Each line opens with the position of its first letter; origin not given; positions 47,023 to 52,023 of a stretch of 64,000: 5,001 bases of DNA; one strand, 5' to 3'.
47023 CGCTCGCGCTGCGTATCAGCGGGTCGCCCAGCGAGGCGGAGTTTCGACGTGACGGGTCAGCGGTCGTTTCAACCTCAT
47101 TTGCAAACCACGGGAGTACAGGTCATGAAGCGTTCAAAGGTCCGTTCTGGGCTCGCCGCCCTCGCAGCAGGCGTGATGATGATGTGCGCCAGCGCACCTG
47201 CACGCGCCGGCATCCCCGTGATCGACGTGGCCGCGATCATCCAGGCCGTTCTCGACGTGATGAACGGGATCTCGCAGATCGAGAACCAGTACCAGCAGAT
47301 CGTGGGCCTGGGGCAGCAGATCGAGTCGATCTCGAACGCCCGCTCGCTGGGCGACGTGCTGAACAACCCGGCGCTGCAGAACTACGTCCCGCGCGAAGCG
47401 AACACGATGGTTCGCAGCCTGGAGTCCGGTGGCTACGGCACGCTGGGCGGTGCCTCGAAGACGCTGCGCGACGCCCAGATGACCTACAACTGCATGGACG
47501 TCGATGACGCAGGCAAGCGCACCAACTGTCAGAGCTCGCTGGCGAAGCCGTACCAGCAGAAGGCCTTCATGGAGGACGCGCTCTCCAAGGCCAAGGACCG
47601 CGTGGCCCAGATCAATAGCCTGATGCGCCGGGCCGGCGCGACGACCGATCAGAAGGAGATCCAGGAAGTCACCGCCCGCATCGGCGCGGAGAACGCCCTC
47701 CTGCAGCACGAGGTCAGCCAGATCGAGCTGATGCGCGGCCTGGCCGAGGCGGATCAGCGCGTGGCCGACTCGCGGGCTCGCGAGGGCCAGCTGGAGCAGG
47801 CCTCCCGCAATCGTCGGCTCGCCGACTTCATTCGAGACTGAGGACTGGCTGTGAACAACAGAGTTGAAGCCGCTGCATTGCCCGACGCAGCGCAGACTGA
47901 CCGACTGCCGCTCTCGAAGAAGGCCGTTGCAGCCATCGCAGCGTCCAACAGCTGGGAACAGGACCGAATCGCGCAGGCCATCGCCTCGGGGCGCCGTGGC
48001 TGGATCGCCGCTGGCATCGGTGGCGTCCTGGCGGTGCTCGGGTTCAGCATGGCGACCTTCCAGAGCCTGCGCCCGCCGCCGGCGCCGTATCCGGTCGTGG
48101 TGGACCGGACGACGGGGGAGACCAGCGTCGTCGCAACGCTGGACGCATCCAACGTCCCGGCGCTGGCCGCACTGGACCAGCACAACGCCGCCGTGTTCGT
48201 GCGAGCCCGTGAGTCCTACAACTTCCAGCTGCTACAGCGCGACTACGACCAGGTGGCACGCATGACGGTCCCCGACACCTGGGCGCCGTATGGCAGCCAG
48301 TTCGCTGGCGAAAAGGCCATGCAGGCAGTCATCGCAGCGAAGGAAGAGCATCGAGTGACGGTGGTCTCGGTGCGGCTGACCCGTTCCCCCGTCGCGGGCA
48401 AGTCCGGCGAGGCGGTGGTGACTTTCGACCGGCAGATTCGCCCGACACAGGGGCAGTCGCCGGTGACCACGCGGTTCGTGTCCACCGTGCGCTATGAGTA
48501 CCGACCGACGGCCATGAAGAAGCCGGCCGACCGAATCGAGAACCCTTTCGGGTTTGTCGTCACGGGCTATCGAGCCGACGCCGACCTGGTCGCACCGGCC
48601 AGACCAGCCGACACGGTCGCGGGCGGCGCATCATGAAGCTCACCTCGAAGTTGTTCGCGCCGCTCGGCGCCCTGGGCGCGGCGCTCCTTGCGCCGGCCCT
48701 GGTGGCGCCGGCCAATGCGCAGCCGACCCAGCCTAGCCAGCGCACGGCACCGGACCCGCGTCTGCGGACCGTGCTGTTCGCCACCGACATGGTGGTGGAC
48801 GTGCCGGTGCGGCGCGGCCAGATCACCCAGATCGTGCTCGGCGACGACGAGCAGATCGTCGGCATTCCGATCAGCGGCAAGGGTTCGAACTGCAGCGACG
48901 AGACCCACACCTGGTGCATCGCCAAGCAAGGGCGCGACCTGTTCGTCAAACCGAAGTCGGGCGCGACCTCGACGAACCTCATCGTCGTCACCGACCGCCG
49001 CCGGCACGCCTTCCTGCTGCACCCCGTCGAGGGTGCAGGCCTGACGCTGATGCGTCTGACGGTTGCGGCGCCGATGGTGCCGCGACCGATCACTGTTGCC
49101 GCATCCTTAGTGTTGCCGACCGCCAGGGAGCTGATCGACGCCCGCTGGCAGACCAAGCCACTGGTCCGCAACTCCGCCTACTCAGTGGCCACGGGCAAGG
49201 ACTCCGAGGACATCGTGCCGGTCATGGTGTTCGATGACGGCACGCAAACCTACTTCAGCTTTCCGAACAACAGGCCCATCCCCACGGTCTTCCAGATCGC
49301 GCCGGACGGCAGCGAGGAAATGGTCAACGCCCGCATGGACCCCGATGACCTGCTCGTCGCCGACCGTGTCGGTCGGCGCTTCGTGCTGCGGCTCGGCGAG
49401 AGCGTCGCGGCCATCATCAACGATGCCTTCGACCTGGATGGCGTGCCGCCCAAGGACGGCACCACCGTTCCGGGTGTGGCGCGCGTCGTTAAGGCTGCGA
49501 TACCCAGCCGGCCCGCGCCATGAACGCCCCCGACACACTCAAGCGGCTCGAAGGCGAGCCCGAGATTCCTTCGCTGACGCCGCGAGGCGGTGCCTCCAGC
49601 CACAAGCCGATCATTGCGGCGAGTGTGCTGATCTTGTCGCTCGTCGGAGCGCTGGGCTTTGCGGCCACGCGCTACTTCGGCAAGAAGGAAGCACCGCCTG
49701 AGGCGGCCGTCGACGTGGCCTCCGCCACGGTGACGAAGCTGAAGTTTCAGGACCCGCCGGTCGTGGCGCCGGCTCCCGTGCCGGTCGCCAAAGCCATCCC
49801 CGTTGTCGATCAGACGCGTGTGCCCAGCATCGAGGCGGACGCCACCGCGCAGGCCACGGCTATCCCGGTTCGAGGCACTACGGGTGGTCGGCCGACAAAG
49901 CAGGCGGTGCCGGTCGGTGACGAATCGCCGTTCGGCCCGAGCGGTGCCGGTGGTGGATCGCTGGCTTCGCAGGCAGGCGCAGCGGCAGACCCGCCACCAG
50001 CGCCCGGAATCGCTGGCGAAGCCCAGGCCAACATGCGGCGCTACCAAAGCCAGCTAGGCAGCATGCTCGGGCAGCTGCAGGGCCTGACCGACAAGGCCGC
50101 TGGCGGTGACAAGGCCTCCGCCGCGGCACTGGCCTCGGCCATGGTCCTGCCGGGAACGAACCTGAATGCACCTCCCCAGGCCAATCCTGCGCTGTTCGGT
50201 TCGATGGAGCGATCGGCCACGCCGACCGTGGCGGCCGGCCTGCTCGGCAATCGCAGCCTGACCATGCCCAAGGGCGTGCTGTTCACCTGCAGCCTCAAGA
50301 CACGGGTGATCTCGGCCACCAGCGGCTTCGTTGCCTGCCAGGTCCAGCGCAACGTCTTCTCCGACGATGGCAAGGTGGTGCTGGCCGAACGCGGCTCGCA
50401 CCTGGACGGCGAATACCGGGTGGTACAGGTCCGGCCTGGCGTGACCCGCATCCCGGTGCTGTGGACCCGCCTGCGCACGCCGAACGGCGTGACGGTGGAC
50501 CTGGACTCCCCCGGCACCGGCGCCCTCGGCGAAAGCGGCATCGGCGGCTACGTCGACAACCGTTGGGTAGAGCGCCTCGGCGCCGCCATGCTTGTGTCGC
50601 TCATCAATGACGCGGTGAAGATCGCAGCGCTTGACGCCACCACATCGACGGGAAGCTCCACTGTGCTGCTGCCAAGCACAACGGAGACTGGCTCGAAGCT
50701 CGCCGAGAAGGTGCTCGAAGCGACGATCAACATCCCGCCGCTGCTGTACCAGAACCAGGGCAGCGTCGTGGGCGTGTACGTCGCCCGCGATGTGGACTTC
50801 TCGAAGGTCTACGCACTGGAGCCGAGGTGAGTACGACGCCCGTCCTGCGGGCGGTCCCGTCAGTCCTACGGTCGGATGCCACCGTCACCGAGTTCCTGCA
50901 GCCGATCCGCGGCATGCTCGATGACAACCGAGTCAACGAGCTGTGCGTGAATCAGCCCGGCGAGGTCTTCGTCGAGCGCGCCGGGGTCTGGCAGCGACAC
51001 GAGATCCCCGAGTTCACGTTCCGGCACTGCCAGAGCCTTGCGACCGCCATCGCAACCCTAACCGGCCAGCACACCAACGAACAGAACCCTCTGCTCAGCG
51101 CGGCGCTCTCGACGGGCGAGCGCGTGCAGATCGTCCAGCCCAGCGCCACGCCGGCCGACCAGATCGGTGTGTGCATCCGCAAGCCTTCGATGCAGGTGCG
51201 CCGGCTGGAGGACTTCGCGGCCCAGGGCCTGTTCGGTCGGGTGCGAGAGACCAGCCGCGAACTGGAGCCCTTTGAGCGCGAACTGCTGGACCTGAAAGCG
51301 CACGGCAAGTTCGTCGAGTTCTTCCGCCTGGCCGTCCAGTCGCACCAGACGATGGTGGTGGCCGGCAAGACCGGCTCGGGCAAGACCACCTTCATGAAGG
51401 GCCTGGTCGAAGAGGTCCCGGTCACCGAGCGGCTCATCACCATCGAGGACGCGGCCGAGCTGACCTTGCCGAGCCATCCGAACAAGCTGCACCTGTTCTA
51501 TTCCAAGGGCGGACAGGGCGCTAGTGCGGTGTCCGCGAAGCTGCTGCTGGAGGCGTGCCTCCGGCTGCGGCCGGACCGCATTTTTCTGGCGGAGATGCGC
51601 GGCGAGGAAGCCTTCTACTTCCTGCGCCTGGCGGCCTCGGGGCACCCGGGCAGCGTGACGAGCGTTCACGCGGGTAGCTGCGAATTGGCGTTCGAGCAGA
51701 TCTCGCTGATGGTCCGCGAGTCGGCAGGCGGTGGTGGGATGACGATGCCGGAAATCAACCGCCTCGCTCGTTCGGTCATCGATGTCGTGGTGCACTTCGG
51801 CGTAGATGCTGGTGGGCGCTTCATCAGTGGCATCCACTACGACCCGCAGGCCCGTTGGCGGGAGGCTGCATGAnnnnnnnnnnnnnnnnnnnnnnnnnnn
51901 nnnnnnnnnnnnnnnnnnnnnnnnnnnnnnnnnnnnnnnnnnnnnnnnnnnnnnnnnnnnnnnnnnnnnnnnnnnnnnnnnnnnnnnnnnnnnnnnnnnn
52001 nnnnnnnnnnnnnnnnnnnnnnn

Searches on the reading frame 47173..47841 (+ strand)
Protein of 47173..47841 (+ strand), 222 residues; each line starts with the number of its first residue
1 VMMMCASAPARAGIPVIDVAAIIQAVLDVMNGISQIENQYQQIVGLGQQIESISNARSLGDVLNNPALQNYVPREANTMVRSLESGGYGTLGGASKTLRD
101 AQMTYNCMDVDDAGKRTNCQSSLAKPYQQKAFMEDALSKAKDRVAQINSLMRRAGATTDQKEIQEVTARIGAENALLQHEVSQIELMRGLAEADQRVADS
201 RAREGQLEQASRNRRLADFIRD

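Call 67: search_protein_families(library=pfam, proteins=[window:47173-47841:+], max_evalue=0.001)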
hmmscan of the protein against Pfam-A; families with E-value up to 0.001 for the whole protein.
window:47173-47841:+ (222 aa): 1 family
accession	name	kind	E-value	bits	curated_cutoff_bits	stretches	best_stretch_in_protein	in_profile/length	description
PF07996.16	T4SS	-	2e-52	178.9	24.7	1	13-202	1-196/197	Type IV secretion system proteins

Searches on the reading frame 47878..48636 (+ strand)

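Call 67: search_protein_families(library=pfam, proteins=[window:47878-48636:+], max_evalue=0.001)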
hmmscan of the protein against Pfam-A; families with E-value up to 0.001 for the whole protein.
window:47878-48636:+ (252 aa): 1 family
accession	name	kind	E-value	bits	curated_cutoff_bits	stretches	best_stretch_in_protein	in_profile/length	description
PF04335.19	VirB8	-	7.2e-36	124.5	23.2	1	24-235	3-212/213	VirB8 protein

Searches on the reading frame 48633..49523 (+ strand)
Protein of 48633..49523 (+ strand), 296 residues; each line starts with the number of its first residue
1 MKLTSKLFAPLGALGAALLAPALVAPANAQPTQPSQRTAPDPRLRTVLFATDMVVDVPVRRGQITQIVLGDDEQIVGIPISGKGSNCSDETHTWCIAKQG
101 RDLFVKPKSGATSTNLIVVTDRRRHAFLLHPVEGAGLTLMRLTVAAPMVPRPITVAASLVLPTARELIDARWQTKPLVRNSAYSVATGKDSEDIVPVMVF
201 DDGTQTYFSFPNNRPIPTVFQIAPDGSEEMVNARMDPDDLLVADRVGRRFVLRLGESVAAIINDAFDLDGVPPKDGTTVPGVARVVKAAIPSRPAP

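Call 67: search_protein_families(library=pfam, proteins=[window:48633-49523:+], max_evalue=0.001)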
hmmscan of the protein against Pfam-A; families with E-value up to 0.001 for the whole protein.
window:48633-49523:+ (296 aa): 1 family
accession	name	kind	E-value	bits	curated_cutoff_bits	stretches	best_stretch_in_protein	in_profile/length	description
PF03524.21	CagX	-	5.2e-41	141.1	34.2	1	43-263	2-197/198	Conjugal transfer protein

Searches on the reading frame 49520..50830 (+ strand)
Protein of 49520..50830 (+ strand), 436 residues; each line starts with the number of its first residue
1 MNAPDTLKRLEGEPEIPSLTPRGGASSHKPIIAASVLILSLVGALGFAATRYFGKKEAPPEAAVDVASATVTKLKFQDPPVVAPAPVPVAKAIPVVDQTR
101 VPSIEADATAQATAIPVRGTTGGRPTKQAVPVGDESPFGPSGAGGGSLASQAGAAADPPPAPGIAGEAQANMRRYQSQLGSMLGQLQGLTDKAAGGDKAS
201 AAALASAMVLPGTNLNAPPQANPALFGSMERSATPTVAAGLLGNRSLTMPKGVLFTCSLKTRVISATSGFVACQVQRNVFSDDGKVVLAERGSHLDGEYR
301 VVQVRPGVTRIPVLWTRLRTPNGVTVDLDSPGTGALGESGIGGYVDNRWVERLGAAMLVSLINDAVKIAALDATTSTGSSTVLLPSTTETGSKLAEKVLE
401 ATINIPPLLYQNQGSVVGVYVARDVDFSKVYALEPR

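Call 67: search_protein_families(library=pfam, proteins=[window:49520-50830:+], max_evalue=0.001)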
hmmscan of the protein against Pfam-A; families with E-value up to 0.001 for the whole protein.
window:49520-50830:+ (436 aa): 1 family
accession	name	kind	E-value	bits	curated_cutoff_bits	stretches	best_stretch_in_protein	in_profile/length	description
PF03743.19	TrbI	-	1.4e-45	155.9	35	1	249-427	2-188/188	Bacterial conjugation TrbI-like protein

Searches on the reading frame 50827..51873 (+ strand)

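Call 67: search_protein_families(library=pfam, proteins=[window:50827-51873:+], max_evalue=0.001)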
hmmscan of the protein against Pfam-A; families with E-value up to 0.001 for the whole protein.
window:50827-51873:+ (348 aa): 3 families
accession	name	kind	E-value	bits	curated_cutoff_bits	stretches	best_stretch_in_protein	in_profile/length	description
PF00437.27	T2SSE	-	5.4e-23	81.7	24.9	1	93-300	63-263/370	Type II/IV secretion system protein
PF00005.33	ABC_tran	-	0.00031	21.8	25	0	168-209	6-47/137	ABC transporter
PF02367.23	TsaE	-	0.00077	19.9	26.6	0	162-201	10-49/128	Threonylcarbamoyl adenosine biosynthesis protein TsaE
